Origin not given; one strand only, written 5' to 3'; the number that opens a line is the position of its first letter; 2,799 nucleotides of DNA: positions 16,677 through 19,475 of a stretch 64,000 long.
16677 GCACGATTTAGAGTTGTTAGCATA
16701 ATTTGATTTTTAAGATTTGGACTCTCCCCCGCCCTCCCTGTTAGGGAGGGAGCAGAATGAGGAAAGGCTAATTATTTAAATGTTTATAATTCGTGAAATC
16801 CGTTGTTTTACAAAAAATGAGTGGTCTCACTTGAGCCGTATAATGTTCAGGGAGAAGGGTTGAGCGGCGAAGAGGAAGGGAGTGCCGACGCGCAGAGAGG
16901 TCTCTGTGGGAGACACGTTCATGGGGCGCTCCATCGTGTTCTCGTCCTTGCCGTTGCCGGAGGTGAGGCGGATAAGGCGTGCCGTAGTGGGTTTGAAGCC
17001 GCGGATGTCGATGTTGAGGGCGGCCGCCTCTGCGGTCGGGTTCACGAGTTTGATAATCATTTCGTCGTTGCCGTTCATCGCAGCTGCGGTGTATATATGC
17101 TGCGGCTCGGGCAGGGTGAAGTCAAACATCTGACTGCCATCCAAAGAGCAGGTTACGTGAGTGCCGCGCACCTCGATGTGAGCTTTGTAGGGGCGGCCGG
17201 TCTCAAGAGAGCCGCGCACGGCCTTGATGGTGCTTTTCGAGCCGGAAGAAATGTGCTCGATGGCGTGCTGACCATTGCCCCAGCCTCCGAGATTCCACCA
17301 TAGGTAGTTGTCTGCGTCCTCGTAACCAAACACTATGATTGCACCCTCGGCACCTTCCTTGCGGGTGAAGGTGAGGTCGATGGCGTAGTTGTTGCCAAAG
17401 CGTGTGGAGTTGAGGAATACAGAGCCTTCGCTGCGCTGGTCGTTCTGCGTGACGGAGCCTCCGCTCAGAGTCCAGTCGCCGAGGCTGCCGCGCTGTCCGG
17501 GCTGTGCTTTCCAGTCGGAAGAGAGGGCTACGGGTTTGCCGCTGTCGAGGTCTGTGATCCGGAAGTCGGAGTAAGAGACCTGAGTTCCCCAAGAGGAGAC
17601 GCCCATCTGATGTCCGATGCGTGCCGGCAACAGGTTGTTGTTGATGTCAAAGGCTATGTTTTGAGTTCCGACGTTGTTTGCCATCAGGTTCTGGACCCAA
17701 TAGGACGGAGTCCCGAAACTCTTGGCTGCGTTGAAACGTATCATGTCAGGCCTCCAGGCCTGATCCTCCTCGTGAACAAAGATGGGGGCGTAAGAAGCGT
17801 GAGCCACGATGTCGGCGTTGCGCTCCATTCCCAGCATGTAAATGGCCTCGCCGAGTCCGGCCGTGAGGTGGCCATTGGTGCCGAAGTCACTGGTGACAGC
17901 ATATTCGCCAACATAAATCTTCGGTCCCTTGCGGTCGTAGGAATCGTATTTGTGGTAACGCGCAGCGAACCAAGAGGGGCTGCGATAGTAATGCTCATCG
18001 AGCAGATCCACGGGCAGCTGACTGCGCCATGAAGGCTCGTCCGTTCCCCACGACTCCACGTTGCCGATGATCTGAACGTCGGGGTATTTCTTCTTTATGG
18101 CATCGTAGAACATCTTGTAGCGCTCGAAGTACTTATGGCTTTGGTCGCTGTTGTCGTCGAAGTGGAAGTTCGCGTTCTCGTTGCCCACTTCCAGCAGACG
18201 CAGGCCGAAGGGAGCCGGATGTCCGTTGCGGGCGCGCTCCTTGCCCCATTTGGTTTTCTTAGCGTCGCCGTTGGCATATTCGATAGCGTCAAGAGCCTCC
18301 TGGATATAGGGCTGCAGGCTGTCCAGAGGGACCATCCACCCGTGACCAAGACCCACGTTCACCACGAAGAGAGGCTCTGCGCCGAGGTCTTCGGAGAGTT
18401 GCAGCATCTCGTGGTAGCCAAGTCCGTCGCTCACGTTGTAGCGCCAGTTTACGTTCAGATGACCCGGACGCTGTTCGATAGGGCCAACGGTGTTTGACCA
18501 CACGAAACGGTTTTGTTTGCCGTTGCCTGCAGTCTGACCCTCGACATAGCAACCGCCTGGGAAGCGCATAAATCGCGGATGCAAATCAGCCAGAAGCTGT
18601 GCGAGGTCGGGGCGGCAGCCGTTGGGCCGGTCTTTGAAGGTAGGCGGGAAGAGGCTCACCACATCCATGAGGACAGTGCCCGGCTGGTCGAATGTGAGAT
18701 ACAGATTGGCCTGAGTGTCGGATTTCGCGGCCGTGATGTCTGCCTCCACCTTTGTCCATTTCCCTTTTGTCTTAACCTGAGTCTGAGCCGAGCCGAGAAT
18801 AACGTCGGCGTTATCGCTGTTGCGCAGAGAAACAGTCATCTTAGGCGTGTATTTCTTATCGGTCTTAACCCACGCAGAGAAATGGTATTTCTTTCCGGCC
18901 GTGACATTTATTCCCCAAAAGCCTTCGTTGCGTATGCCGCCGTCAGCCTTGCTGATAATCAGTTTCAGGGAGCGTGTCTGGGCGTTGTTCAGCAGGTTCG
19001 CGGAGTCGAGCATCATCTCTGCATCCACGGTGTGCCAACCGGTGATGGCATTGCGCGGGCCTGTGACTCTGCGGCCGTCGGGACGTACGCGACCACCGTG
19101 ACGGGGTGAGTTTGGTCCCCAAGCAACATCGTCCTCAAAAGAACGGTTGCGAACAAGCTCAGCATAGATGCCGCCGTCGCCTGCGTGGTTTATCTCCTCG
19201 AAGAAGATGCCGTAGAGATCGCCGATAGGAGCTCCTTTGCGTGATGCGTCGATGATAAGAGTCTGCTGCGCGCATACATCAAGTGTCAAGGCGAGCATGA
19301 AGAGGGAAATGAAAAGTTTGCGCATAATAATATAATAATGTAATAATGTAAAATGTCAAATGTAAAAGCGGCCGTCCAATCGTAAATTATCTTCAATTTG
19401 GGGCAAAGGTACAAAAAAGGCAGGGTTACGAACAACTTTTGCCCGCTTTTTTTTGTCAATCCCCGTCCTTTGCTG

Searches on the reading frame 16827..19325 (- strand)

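Call 12: search_protein_families(library=pfam, proteins=[window:16827-19325:-])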
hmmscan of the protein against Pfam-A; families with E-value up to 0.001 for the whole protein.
window:16827-19325:- (832 aa): 3 families
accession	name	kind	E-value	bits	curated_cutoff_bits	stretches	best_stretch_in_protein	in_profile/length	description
PF22848.2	ASD1_dom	-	4.9e-55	187.1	22.2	1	243-476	1-239/239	Alpha-L-arabinofuranosidase 1 domain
PF06964.18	Alpha-L-AF_C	-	4.9e-25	89.1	27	1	473-813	1-152/165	Alpha-L-arabinofuranosidase C-terminal domain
PF02018.23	CBM_4_9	-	3e-13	50.8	25.9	1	56-211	2-130/136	Carbohydrate binding domain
